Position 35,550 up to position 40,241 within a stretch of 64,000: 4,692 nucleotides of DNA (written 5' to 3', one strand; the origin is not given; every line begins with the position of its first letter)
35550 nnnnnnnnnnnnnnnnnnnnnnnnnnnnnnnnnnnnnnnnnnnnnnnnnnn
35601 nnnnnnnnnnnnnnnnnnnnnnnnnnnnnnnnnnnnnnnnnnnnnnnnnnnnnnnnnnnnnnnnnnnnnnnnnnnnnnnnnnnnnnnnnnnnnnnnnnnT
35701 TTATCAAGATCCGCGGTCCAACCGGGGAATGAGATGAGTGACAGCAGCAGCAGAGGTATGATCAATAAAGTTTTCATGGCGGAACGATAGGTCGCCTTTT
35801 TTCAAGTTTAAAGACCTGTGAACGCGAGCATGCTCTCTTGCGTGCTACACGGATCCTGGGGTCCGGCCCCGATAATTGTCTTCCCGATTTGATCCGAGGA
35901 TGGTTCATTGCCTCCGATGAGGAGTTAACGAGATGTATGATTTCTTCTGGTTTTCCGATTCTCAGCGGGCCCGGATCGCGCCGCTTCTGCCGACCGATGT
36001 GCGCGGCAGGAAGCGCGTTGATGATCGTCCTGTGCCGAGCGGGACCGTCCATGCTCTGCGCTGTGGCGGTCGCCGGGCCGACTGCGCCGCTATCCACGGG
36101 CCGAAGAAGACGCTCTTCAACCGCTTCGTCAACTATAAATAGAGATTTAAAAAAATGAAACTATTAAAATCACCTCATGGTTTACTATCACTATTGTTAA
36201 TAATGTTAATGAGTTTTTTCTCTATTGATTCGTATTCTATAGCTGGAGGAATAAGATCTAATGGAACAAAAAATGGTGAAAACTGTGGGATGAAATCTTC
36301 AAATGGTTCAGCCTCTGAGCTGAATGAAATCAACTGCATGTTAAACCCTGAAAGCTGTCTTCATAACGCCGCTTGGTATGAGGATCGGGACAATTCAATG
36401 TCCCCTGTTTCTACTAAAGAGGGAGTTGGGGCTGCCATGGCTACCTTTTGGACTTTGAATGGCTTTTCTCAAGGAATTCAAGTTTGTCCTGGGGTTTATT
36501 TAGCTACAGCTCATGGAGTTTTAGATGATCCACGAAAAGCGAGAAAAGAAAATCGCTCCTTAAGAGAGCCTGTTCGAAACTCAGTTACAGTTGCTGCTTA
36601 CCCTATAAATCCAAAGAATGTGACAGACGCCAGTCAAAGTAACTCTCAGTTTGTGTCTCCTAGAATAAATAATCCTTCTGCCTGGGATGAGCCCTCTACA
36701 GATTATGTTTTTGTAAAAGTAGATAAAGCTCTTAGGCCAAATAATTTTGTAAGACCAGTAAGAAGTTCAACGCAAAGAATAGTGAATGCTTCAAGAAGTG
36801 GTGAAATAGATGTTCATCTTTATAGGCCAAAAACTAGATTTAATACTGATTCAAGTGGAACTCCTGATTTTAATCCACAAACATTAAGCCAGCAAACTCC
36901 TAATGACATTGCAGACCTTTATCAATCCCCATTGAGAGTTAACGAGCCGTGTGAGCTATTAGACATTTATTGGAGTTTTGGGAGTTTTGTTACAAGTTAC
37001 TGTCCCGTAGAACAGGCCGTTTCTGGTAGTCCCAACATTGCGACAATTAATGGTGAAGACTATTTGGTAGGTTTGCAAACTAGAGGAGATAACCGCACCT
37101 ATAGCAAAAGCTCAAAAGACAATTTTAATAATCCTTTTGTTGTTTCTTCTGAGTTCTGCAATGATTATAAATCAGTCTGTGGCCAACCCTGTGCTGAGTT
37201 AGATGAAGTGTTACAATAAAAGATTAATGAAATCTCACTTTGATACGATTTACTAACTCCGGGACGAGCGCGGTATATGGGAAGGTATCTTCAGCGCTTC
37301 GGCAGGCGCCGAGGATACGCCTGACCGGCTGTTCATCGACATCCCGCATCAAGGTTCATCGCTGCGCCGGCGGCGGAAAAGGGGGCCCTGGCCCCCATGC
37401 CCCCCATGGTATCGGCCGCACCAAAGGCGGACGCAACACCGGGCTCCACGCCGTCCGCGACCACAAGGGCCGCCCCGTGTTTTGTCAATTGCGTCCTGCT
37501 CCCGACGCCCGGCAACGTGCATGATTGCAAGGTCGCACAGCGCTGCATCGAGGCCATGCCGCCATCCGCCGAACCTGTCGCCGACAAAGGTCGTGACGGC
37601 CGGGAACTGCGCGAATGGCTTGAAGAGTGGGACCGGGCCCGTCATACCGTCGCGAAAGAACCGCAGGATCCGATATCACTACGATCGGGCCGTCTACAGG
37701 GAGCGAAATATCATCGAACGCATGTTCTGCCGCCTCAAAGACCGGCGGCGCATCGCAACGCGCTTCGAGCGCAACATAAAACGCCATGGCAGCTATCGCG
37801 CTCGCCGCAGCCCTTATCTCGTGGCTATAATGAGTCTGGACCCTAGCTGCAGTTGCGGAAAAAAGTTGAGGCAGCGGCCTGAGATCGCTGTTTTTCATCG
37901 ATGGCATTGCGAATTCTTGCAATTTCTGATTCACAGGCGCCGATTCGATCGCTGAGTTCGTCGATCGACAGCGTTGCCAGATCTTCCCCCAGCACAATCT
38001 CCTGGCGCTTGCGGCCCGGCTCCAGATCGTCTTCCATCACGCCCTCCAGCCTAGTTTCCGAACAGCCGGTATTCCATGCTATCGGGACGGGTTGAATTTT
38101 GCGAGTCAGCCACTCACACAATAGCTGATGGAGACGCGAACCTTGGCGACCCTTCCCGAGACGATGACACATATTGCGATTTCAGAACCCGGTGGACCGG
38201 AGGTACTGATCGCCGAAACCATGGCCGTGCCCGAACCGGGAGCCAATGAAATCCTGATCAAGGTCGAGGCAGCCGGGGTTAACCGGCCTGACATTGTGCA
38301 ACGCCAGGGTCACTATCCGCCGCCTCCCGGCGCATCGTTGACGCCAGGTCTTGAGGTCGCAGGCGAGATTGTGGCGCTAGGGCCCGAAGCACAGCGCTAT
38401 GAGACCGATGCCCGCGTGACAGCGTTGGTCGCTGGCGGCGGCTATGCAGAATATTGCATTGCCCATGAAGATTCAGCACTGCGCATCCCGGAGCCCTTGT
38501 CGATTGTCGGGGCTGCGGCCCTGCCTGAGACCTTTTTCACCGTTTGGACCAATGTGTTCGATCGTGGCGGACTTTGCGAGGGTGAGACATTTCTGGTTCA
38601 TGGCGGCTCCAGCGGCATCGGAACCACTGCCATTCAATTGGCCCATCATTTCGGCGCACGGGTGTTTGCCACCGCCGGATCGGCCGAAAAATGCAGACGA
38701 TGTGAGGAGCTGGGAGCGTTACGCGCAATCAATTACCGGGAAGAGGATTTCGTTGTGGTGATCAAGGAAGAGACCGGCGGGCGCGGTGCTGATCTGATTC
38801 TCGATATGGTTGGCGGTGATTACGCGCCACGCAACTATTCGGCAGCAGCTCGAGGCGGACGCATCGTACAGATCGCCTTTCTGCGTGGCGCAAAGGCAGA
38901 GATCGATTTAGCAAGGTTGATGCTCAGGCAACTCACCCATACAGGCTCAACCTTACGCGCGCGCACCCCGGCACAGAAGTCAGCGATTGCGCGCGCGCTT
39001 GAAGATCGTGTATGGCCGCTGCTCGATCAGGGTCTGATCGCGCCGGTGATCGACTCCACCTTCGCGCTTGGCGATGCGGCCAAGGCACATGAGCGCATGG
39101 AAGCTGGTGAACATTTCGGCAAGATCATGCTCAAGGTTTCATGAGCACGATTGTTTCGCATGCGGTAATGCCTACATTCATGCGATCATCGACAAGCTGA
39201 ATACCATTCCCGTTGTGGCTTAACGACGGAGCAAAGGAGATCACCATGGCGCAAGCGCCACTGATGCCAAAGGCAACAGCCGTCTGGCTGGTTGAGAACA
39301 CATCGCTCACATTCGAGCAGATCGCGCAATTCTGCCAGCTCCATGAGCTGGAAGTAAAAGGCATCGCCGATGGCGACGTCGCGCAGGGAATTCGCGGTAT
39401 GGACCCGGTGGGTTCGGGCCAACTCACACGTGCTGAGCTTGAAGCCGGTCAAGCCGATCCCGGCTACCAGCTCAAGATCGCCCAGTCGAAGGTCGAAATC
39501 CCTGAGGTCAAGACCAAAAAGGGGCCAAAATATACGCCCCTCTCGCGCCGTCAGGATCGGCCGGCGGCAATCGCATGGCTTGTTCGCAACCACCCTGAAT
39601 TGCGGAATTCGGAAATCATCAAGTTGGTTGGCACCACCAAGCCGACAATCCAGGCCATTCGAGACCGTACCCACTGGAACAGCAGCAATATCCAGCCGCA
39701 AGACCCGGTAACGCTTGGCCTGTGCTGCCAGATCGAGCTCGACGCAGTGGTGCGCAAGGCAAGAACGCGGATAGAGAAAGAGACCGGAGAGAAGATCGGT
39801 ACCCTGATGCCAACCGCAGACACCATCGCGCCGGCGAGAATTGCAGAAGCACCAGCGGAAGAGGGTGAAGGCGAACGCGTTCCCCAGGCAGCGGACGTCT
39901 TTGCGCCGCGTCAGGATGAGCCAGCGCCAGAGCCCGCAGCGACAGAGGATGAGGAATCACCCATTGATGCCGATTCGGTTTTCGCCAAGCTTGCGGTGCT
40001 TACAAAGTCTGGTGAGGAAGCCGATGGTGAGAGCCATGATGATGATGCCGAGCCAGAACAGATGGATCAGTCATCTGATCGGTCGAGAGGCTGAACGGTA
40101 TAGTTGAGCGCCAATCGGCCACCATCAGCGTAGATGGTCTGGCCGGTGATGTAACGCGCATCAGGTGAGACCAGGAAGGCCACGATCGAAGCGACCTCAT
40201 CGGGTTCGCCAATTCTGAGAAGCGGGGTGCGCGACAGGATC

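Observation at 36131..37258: AT-rich 1.1-kb single-gene cassette (secreted chymotrypsin-fold protease candidate) inserted inside an IS5-family transposase gene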

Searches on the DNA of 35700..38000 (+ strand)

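Call 10: search_dna_similar(query=window:36131-37258:+, collection=plasmids, mode=distant)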
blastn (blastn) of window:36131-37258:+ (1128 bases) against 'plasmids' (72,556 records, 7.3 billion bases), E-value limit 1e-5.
No match.

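Call 91: search_rna_families(source=window, start=35700, end=38000, threshold=evalue, max_evalue=1)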
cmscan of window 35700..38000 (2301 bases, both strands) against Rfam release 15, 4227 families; matches with E-value up to 1: 1.
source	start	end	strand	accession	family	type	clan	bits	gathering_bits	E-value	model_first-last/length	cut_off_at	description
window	37370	37419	-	RF00940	mir-327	Gene; miRNA;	-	20.1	76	0.57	1-62/62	no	mir-327 microRNA precursor family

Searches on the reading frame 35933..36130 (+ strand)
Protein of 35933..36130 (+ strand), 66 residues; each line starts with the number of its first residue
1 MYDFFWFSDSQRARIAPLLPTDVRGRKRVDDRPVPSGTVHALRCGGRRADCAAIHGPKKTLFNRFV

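Call 7: search_protein_families(library=pfam, proteins=[window:35933-36130:+], max_evalue=10)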
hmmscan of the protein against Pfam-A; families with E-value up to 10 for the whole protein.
window:35933-36130:+ (66 aa): 1 family
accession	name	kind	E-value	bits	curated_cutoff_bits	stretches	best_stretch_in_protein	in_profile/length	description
PF13340.11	DUF4096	-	4.4e-06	27.3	34.3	1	8-65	2-63/76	Putative transposase of IS4/5 family (DUF4096)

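Call 8: search_protein_families(library=ncbifam, proteins=[window:35933-36130:+], max_evalue=10)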
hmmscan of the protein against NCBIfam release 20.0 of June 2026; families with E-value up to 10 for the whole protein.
window:35933-36130:+ (66 aa): 1 family
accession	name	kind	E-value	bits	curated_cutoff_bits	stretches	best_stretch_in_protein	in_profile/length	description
NF033580.1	transpos_IS5_3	equivalog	1.3e-06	28.2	110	1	6-65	4-65/258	IS5 family transposase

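Call 59: find_homologous_proteins(query=window:35933-36130:+, max_evalue=1e-8)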
Query window:35933-36130:+ (66 aa): 29 proteins with E <= 1e-8 among 31 candidates.
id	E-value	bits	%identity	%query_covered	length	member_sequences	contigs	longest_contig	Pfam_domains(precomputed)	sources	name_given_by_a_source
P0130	3.2e-35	136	93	100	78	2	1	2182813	PF13340.12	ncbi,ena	-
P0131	9.5e-32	125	85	100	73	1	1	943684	PF13340.12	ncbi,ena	-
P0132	5.4e-31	123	88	100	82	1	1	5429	PF13340.12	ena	-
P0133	5.2e-28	114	83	100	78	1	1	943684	PF13340.12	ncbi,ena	-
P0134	2.3e-27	112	79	100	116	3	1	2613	PF13340.12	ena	-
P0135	2.6e-27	111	84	100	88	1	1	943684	PF13340.12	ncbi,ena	-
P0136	3.3e-27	111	79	100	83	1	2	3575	PF13340.12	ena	-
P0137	4.4e-27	111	79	100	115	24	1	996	PF13340.12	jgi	jgi:mannitol 2-dehydrogenase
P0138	7.6e-27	110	79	100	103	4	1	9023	PF13340.12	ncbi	ncbi:IS5/IS1182 family transposase, partial [Devosia psychrophila]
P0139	3.0e-26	108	77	100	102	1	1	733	PF13340.12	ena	-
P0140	5.8e-26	107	77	100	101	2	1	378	PF13340.12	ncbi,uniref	ncbi:transposase, partial [Sphingomonas sp. 2378]|uniref:transposase n=1 Tax=Sphingomonas sp. 2378 T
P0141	6.6e-26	107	77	100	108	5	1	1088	PF13340.12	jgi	jgi:transposase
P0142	3.4e-24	101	76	100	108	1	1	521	PF13340.12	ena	-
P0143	1.6e-22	96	91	76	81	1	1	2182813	-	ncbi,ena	-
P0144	1.5e-21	93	73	91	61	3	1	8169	PF13340.12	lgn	-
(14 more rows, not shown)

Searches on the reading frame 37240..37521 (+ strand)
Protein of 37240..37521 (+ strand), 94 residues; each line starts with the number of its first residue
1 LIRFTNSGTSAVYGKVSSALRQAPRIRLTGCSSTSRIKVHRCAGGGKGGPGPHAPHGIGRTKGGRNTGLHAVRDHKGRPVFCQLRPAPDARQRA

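Call 37: list_cluster_members(proteins=[window:37240-37521:+, window:37224-37349:-, window:37397-37843:+, window:37482-37952:+, window:35838-36155:+, window:37349-37642:-, window:37485-37994:-])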
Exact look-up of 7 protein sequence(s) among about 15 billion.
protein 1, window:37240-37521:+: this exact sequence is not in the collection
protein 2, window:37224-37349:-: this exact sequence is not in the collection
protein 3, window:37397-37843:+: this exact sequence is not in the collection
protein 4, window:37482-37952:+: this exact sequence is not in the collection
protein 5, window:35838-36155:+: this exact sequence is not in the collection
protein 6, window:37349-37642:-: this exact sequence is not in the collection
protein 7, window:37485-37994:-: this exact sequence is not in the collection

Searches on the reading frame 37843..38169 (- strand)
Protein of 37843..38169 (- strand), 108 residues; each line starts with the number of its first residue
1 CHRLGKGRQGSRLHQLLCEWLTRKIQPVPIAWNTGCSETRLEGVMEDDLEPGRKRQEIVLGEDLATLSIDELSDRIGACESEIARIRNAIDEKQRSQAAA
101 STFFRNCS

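Call 74: search_protein_families(library=pfam, proteins=[window:37843-38169:-], max_evalue=0.001)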
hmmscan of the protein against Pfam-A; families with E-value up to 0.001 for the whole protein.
window:37843-38169:- (108 aa): 1 family
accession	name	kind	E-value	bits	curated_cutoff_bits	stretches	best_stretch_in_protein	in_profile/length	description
PF06698.16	DUF1192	-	4.8e-18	65.5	25.5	1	47-105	1-58/58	Protein of unknown function (DUF1192)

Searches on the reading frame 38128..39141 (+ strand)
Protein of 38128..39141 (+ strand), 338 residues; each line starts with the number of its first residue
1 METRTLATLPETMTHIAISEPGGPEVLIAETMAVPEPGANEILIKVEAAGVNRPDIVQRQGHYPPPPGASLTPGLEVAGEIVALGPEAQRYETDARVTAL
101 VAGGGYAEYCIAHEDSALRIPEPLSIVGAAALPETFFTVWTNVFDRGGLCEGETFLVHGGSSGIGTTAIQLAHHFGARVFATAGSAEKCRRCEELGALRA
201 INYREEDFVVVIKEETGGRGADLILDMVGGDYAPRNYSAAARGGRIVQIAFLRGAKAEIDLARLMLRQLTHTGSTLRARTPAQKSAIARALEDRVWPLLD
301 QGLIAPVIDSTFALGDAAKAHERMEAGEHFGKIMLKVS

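Call 48: search_protein_families(library=ncbifam, proteins=[window:38128-39141:+], max_evalue=0.00001)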
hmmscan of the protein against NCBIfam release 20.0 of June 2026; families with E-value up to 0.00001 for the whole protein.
window:38128-39141:+ (338 aa): 23 families
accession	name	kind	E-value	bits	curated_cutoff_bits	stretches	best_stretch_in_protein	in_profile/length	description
TIGR02824.1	quinone_pig3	subfamily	3.5e-142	473.2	296.8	1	13-337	1-325/325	putative NAD(P)H quinone oxidoreductase, PIG3 family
NF008024.0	PRK10754.1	subfamily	1.4e-35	122.9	348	1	14-332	3-322/327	NADPH:quinone reductase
NF041183.1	Pks2_ls1_myc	equivalog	2.5e-34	117.5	2400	1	16-337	1409-1729/2086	sulfolipid-1 biosynthesis phthioceranic/hydroxyphthioceranic acid synthase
NF010344.0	PRK13771.1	subfamily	2.9e-29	102.1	349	2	104-337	116-333/334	putative alcohol dehydrogenase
NF041172.1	AcrlCoa_red_Thmprot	equivalog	7.1e-26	90.9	500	1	104-336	116-333/334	acryloyl-CoA reductase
TIGR02817.1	adh_fam_1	subfamily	3e-23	82.8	284.05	1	25-336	15-334/336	zinc-binding alcohol dehydrogenase family protein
TIGR03989.1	Rxyl_3153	subfamily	4.3e-19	69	440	1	93-274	126-313/370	NDMA-dependent alcohol dehydrogenase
TIGR01751.1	crot-CoA-red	equivalog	5.2e-19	68.2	378.55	1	104-207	140-245/398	crotonyl-CoA carboxylase/reductase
NF041097.1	keto_inos_dh_IolM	equivalog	7.9e-19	67.6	450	1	101-275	148-335/389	scyllo-inosose 3-dehydrogenase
NF003808.0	PRK05396.1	equivalog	8.2e-19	67.7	380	1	103-336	118-339/341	L-threonine 3-dehydrogenase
TIGR00692.1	tdh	equivalog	1.1e-18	67.3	458.35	1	102-335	115-338/340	L-threonine 3-dehydrogenase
TIGR02823.1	oxido_YhdH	subfamily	1.9e-15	56.6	297.25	1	39-337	26-324/324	acrylyl-CoA reductase family protein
NF006940.0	PRK09422.1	equivalog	3.5e-15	55.8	344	1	102-303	113-311/338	alcohol dehydrogenase AdhP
TIGR03451.1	mycoS_dep_FDH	equivalog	6.5e-15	54.8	512.9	1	139-262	164-287/358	S-(hydroxymethyl)mycothiol dehydrogenase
NF058644.1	CurcmRedCuraProt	equivalog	1.2e-12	47.6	440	1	100-337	88-333/336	NADPH-dependent curcumin/dihydrocurcumin reductase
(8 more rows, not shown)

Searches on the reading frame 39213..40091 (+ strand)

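Call 48: search_protein_families(library=ncbifam, proteins=[window:39213-40091:+], max_evalue=0.00001)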
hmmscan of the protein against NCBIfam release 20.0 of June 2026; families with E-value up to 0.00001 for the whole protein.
window:39213-40091:+ (293 aa): 0 families

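Call 74: search_protein_families(library=pfam, proteins=[window:39213-40091:+], max_evalue=0.001)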
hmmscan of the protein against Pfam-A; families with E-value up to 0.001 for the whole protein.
window:39213-40091:+ (293 aa): 1 family
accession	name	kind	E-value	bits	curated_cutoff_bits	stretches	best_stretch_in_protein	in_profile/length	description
PF06242.16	TrcR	-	6.9e-64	214.5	22.2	1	46-184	1-138/139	Transcriptional cell cycle regulator TrcR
